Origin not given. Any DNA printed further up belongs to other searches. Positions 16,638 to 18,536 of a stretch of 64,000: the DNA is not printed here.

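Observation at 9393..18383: Co-directional operon: methyltransferase::GT2 fusion - Fkp (fucokinase/GDP-fucose pyrophosphorylase) - orphan solute-binding lipoprotein - glycoside hydrolase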

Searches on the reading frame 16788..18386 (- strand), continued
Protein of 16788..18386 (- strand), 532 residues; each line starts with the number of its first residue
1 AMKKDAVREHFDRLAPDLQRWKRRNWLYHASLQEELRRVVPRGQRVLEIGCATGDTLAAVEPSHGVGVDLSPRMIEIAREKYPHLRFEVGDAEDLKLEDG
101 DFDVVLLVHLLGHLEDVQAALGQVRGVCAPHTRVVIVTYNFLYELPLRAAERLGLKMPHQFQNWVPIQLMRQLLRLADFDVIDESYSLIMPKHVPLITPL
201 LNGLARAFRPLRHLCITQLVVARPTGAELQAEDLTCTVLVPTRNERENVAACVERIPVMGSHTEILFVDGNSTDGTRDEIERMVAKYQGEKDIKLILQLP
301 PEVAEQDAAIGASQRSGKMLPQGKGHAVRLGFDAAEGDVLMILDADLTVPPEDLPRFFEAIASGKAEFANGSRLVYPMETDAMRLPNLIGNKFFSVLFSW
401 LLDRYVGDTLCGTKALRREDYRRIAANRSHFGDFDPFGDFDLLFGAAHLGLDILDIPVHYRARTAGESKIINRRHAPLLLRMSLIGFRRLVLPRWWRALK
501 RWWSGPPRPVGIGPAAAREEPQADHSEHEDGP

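Call 50: search_protein_families(library=pfam, proteins=[L004:12605-13837:+, L004:8849-9937:+, L008:4923-5531:-, L008:5552-7798:-, L009:8337-9854:+, L009:14778-15563:-, L009:15594-16547:-, L009:16544-17707:-], max_evalue=0.01)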
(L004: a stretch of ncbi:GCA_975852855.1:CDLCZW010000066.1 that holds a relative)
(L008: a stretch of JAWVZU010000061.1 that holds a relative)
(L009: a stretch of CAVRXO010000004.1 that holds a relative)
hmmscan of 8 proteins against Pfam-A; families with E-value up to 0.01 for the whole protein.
L004:12605-13837:+ (410 aa): 0 families

L004:8849-9937:+ (362 aa): 0 families

L008:4923-5531:- (202 aa): 2 families
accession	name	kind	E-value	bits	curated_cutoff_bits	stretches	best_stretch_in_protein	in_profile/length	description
PF00881.29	Nitroreductase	-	2.4e-20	73.8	23.5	1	17-163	1-167/167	Nitroreductase family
PF14512.11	TM1586_NiRdase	-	0.0048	17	27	0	35-61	158-184/215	Putative TM nitroreductase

L008:5552-7798:- (748 aa): 7 families
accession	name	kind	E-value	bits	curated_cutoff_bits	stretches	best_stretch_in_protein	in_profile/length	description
PF02897.21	Peptidase_S9_N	-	1.1e-112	377.3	24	1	69-470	1-413/414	Prolyl oligopeptidase, N-terminal beta-propeller domain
PF00326.27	Peptidase_S9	-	6e-65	219.1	22.6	1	529-743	1-209/213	Prolyl oligopeptidase family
PF07519.17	Tannase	-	0.0022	17.3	29.8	1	516-633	35-159/490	Tannase and feruloyl esterase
PF07859.19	Abhydrolase_3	-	0.0046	17.2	25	1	573-643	49-134/210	alpha/beta hydrolase fold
PF19878.5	DUF6351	-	0.0055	15.8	22.4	1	582-633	260-312/655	Tannase-like family of unknown function (DUF6351)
PF02129.25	Peptidase_S15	-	0.0057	16.8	23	0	493-634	1-137/262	X-Pro dipeptidyl-peptidase (S15 family)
PF05448.18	AXE1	-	0.0068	15.6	21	0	571-627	155-210/321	Acetyl xylan esterase (AXE1)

L009:8337-9854:+ (505 aa): 4 families
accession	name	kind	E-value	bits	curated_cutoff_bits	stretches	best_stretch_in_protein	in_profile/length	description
PF00483.29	NTP_transferase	-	2.2e-45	155.6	21.2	1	21-301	2-242/245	Nucleotidyl transferase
PF01050.24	MannoseP_isomer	-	3e-28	98.8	23.6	1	368-439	2-73/116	Mannose-6-phosphate isomerase C-terminal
PF22640.1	ManC_GMP_beta-helix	-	1.8e-14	53.8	27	1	310-364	2-55/55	MannoseP isomerase/GMP-like beta-helix domain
PF12804.13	NTP_transf_3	-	9.1e-08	32.9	27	1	22-151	2-116/160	MobA-like NTP transferase domain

L009:14778-15563:- (261 aa): 3 families
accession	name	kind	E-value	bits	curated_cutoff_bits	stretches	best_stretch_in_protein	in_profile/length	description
PF00483.29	NTP_transferase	-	2.5e-21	76.8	21.2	1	7-215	1-198/245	Nucleotidyl transferase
PF12804.13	NTP_transf_3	-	1e-08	35.9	27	1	8-62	1-50/160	MobA-like NTP transferase domain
PF01128.25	IspD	-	0.002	18.3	27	1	7-58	2-50/221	2-C-methyl-D-erythritol 4-phosphate cytidylyltransferase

L009:15594-16547:- (317 aa): 8 families
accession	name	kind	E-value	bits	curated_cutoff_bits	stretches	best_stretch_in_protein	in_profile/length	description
PF01370.27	Epimerase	-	2.7e-40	138.7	20.9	1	6-229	1-232/240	NAD dependent epimerase/dehydratase family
PF16363.11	GDP_Man_Dehyd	-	2.6e-23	83.5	27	1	7-303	1-330/332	GDP-mannose 4,6 dehydratase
PF04321.23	RmlD_sub_bind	-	8.3e-12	45.2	27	1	7-256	4-230/287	RmlD substrate binding domain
PF01073.25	3Beta_HSD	-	1e-09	38.3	22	1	7-231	1-238/280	3-beta hydroxysteroid dehydrogenase/isomerase family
PF13460.12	NAD_binding_10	-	6.6e-07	29.8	27.2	1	10-149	1-127/184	NAD(P)H-binding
PF07993.18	NAD_binding_4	-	1.8e-06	27.7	20.1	1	8-39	1-35/258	Male sterility protein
PF00106.31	adh_short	-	0.00016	21.7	26.6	0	5-35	2-32/195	short chain dehydrogenase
PF05368.20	NmrA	-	0.00036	20.7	27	1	7-66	6-68/298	NmrA-like family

L009:16544-17707:- (387 aa): 6 families
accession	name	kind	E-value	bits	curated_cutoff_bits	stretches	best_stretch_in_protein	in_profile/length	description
PF16363.11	GDP_Man_Dehyd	-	3.4e-32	112.7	27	1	29-337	1-330/332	GDP-mannose 4,6 dehydratase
PF01370.27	Epimerase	-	1.4e-30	106.9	20.9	1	28-260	1-227/240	NAD dependent epimerase/dehydratase family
PF02719.21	Polysacc_synt_2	-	2.7e-17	63.3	20.2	1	74-242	51-201/293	Polysaccharide biosynthesis protein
PF01073.25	3Beta_HSD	-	7.3e-08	32.2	22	1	30-213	2-186/280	3-beta hydroxysteroid dehydrogenase/isomerase family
PF04321.23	RmlD_sub_bind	-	2.7e-07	30.4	27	1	27-182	2-134/287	RmlD substrate binding domain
PF07993.18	NAD_binding_4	-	2e-05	24.3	20.1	1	96-210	88-209/258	Male sterility protein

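Call 80: predict_structure(alignment_id=A2)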
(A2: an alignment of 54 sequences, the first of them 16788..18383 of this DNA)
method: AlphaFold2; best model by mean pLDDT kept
length: 531 residues; sequences in the alignment: 54
mean_pLDDT: 88.7   pTM: 0.87
mean pLDDT of the five models: 88.7, 88.5, 87.9, 87.1, 86.9
residues with pLDDT >= 90: 341; 70-90: 149; 50-70: 28; < 50: 13
segments of 3 or more residues with pLDDT < 50: 522-528
pLDDT, mean of each block of 10 residues (from residue 1): 88 94 93 96 97 97 97 98 97 87 92 84 93 93 86 84 82 95 91 91 88 92 90 98 95 97 97 96 98 95 86 78 91 98 92 96 96 56 75 91 86 96 92 76 95 88 71 85 94 95 87 58 45 40
secondary structure, 60 per line:
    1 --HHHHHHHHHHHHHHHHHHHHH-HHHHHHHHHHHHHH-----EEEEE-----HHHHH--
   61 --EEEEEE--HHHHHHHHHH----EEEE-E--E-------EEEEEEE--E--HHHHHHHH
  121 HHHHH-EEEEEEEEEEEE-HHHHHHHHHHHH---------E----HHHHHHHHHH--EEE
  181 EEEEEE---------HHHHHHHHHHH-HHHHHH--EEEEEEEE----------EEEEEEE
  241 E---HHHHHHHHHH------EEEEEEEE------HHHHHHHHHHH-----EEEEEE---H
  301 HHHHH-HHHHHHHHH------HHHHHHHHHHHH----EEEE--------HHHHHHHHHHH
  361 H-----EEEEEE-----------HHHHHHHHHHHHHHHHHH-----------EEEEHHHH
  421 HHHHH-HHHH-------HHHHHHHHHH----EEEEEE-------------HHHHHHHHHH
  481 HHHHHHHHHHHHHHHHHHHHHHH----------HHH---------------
elements in order: H3-23 H25-38 E44-48 H54-58 E63-68 H71-80 E85-88 E101-107 H113-125 E127-138 H140-151 H166-175 E178-186 H196-206 H208-213 E216-223 E234-241 H245-254 E261-268 H275-285 E291-296 H300-305 H307-315 H322-333 E338-341 H350-361 E367-372 H384-401 E413-416 H417-425 H427-430 H438-447 E452-457 H471-503
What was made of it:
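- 16788..18383 (-): MT::GT2 fusion, 531 aa. N-terminal class I SAM methyltransferase (about residues 30-185) and C-terminal GT-A/GT2 domain of the polyprenyl-phosphate glycosyltransferase type (about 230-470). A long amphipathic C-terminal helix spans 471-503; there is no TM segment. AF2 pLDDT 88.7 and pTM 0.87, call 80.
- On Polyprenyl-phosphate glycosyltransferase (GT2; DPMS/ArnC/GtrB type): The model shows only one long amphipathic helix, 471-503 (call 80).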

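Call 82: fold_search(model_id=the predicted structure, library=pdb)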
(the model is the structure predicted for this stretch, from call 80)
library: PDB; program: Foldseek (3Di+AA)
matches with E <= 10: 1783; with E <= 0.001: 992
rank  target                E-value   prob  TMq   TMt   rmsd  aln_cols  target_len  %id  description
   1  9bhe_A                1.0e-12  1.00  0.36  0.59   3.2       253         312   22  Salmonella undecaprenyl-phosphate 4-deoxy-4-formamido-L-arabinose transferase (ArnC) bound to UDP (released 2025-02-12)
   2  9bhc_B                1.8e-12  1.00  0.36  0.60   3.4       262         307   21  Salmonella undecaprenyl-phosphate 4-deoxy-4-formamido-L-arabinose transferase (ArnC) (released 2025-02-12)
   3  8vxh_A                2.4e-12  1.00  0.33  0.55  10.2       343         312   17  Cryo-EM Structure of the Glycosyltransferase ArnC from Salmonella enterica in the Apo State Determined on Talos Arctic (released 2025-02-05)
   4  9b77_A                2.9e-12  1.00  0.33  0.54   5.0       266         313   22  Cryo-EM Structure of the Glycosyltransferase ArnC from Salmonella enterica in the Apo State Determined on Krios micros (released 2025-02-05)
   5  9asc_A                3.1e-12  1.00  0.37  0.59   3.7       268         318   22  Cryo-EM Structure of the Glycosyltransferase ArnC from Salmonella enterica in the UDP-bound State Determined on Talos  (released 2025-02-05)
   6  9bhc_A                5.8e-12  1.00  0.33  0.55   5.1       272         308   20  Salmonella undecaprenyl-phosphate 4-deoxy-4-formamido-L-arabinose transferase (ArnC) (released 2025-02-12)
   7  6f5z_A                8.2e-12  1.00  0.32  0.69   5.1       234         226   20  Complex between the Haloferax volcanii Trm112 methyltransferase activator and the Hvo_0019 putative methyltransferase (released 2018-07-11)
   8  9bhe_B                9.2e-12  1.00  0.36  0.59   3.6       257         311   22  Salmonella undecaprenyl-phosphate 4-deoxy-4-formamido-L-arabinose transferase (ArnC) bound to UDP (released 2025-02-12)
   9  6f5z_B                9.8e-12  1.00  0.32  0.70   6.3       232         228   22  Complex between the Haloferax volcanii Trm112 methyltransferase activator and the Hvo_0019 putative methyltransferase (released 2018-07-11)
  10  3bus_B                1.7e-11  1.00  0.28  0.59   8.5       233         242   20  Crystal Structure of RebM (released 2008-03-25)
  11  3ccf_B                1.7e-11  1.00  0.25  0.52   9.9       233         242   20  Crystal structure of putative methyltransferase (YP_321342.1) from Anabaena variabilis ATCC 29413 at 1.90 A resolution (released 2008-03-11)
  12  9hwj_A                2.0e-11  1.00  0.34  0.58   6.9       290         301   21  Structure of Undecaprenyl-phosphate 4-deoxy-4-formamido-L-arabinose transferase embedded in nanodisc (released 2026-01-14)
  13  3ccf_A                3.7e-11  1.00  0.24  0.51   9.2       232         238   19  Crystal structure of putative methyltransferase (YP_321342.1) from Anabaena variabilis ATCC 29413 at 1.90 A resolution (released 2008-03-11)
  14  3l8d                  3.9e-11  1.00  0.29  0.69   5.4       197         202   21  Crystal structure of methyltransferase from Bacillus Thuringiensis (released 2010-01-12)
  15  5mm1                  5.5e-11  1.00  0.35  0.51   4.2       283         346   23  Dolichyl phosphate mannose synthase in complex with GDP and dolichyl phosphate mannose (released 2017-08-09)
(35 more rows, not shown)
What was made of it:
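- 16788..18383 (-): Foldseek top hits are ArnC and DPMS 5mm1, call 82.
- On Polyprenyl-phosphate glycosyltransferase (GT2; DPMS/ArnC/GtrB type): Foldseek: ArnC at 1e-12 with rmsd 3.2 A, and DPMS 5mm1 (call 82).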

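Call 84: search_dna_similar(query=window:16788-18383:-, collection=plasmids, mode=protein, max_evalue=1e-20, max_rows=25)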
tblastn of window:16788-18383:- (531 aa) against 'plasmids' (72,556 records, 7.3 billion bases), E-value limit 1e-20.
Records with a match: 16; places in all: 16; records where one place covers at least 80% of the query: 16.
Best place of each record, by identity: <60% 16.
By first word of the organism name: Azospirillum 16.
By predicted mobility (MOB-suite, as given by PLSDB): non-mobilizable 14; mobilizable 2.
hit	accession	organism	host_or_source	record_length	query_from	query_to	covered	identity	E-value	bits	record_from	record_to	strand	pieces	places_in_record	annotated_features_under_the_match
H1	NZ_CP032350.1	Azospirillum brasilense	soil sample,Agricultural field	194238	2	531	100%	43.2%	2e-98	333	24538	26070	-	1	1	bifunctional class I SAM-dependent ... | nucleotide sugar dehydrogenase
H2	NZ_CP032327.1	Azospirillum argentinense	soil sample,Agricultural field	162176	2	489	92%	45.2%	1e-99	337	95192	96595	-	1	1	bifunctional class I SAM-dependent ...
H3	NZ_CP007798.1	Azospirillum argentinense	Triticum aestivum L.,Root,wheat ...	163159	2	489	92%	45.2%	1e-99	337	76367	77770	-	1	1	bifunctional class I SAM-dependent ...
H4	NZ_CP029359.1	Azospirillum thermophilum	cell culture,hot spring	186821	2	489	92%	44.8%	2e-98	333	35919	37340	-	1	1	glycosyltransferase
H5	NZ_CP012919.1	Azospirillum brasilense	Digitaria eriantha,microbe,root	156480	2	489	92%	44.7%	1e-98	334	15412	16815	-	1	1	glycosyltransferase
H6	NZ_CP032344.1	Azospirillum brasilense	soil sample,Agricultural field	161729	2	489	92%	44.7%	1e-98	334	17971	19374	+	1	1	glycosyltransferase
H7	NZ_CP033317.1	Azospirillum brasilense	rhizosphere soil of Digitaria ...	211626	2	489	92%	44.7%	1e-98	334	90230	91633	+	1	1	glycosyltransferase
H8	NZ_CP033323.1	Azospirillum brasilense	rhizosphere soil of Cynodon ...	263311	2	489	92%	44.7%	1e-98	334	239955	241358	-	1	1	glycosyltransferase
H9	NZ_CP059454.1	Azospirillum brasilense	Prokaryotes,soil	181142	2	489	92%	44.6%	2e-100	339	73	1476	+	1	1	bifunctional class I SAM-dependent ...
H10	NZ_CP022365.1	Azospirillum sp. TSH58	single cell,paddy soils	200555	2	489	92%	44.5%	2e-98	333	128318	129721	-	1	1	glycosyltransferase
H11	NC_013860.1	Azospirillum sp. B510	-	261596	2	489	92%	41.4%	1e-91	314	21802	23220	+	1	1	bifunctional class I SAM-dependent ...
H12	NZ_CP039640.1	Azospirillum sp. TSH100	soil,soil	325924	2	489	92%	41.2%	1e-93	320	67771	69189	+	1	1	glycosyltransferase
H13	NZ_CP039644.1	Azospirillum sp. TSA2s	Soil,rice paddy soil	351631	2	489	92%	41.2%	2e-92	316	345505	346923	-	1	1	glycosyltransferase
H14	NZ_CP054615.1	Azospirillum oryzae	cell culture,soil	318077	2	489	92%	41.2%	4e-92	315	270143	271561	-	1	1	glycosyltransferase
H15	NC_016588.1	Azospirillum lipoferum 4B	-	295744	2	489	92%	41.2%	8e-92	314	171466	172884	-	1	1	bifunctional class I SAM-dependent ...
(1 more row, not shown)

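Call 85: get_annotated_region(hit=H3, flank=9000)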
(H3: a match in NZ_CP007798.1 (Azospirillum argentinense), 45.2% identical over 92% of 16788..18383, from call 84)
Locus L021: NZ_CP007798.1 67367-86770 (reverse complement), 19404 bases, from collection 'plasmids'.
description: Azospirillum argentinense strain Az39 plasmid AbAZ39_p5, complete sequence
organism: Azospirillum argentinense (NCBI taxid 2970906)
taxonomy: Bacteria; Pseudomonadota; Alphaproteobacteria; Rhodospirillales; Azospirillaceae; Azospirillum; Azospirillum argentinense
host: -; source: Triticum aestivum L.,Root,wheat rhizosphere; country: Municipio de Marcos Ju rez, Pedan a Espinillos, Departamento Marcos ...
typing (MOB-suite, as given by PLSDB): non-mobilizable; replicon rep_cluster_1806,rep_cluster_771
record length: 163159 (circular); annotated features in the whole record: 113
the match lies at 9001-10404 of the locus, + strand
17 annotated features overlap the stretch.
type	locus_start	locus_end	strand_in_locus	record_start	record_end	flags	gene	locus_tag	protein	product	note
CDS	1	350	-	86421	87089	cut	-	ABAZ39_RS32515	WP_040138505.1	4-carboxy-4-hydroxy-2-oxoadipate aldolase/oxaloacetate decarboxylase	-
CDS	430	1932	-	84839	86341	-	-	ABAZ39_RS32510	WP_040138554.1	tripartite tricarboxylate transporter permease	-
CDS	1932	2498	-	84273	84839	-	-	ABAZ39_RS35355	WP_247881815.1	tripartite tricarboxylate transporter TctB family protein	-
CDS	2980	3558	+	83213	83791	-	-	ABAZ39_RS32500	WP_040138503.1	NUDIX hydrolase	-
CDS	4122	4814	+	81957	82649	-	-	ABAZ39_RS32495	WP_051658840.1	VTT domain-containing protein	-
CDS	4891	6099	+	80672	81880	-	-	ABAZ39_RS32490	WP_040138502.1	glycosyltransferase family 4 protein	-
CDS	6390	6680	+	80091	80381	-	-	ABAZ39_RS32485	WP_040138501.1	hypothetical protein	-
CDS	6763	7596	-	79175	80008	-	-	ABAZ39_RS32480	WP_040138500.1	molybdenum storage protein subunit alpha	-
CDS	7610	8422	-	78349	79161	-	-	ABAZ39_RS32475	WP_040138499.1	uridine kinase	-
CDS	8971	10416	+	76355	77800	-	-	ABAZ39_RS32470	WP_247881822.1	bifunctional class I SAM-dependent methyltransferase/glycosyltransferase family 2 protein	-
CDS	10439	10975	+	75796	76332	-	-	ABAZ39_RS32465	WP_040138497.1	HAD family hydrolase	-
CDS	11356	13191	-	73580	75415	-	-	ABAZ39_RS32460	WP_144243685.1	hypothetical protein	-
CDS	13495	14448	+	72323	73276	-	-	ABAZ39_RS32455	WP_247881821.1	glycosyltransferase family 2 protein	-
CDS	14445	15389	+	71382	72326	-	-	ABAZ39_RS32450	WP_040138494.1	WxcM-like domain-containing protein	-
CDS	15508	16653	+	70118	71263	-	-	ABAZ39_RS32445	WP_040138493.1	DegT/DnrJ/EryC1/StrS family aminotransferase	-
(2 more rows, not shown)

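Call 86: get_annotated_region(hit=H15, flank=9000)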
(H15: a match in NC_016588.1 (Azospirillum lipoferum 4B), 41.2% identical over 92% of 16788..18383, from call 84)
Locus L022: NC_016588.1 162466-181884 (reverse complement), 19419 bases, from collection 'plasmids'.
description: Azospirillum lipoferum 4B plasmid AZO_p6, complete sequence
organism: Azospirillum lipoferum 4B (NCBI taxid 862719)
taxonomy: Bacteria; Pseudomonadota; Alphaproteobacteria; Rhodospirillales; Azospirillaceae; Azospirillum; Azospirillum lipoferum; Azospirillum lipoferum 4B
host: -; source: -; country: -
typing (MOB-suite, as given by PLSDB): non-mobilizable; replicon rep_cluster_1806
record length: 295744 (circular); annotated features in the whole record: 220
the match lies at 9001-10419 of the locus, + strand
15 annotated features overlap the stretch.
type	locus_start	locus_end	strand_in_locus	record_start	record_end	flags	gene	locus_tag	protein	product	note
CDS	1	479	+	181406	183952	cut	-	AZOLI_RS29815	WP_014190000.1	calcium-binding protein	-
CDS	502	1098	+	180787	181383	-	-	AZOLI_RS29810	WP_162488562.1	YigZ family protein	-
CDS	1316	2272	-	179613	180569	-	-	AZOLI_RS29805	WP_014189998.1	hypothetical protein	-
CDS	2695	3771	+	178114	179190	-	-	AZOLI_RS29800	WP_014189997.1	M23 family metallopeptidase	GO:0006508 - proteolysis [Evidence IEA]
CDS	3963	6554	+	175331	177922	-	-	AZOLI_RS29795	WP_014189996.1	right-handed parallel beta-helix repeat-containing protein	-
CDS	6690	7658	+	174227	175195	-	-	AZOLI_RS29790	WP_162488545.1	hypothetical protein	-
CDS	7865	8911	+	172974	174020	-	-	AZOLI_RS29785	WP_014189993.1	lysylphosphatidylglycerol synthase transmembrane domain-containing protein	-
CDS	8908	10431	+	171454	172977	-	-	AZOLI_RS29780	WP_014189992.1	bifunctional class I SAM-dependent methyltransferase/glycosyltransferase family 2 protein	-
CDS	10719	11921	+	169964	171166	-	-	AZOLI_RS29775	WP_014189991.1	tetratricopeptide repeat protein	-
CDS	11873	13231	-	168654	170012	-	-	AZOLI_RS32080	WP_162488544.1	TIGR00180 family glycosyltransferase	-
CDS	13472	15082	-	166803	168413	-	-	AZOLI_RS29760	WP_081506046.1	ISL3 family transposase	-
CDS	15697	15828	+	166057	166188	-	-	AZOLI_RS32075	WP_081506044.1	transposase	GO:0006313 - DNA transposition [Evidence IEA]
CDS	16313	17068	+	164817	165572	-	-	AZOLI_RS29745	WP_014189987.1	class I SAM-dependent methyltransferase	-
CDS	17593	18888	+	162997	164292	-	-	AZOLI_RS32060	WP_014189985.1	hypothetical protein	-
CDS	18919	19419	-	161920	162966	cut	-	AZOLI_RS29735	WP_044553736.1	SDR family oxidoreductase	-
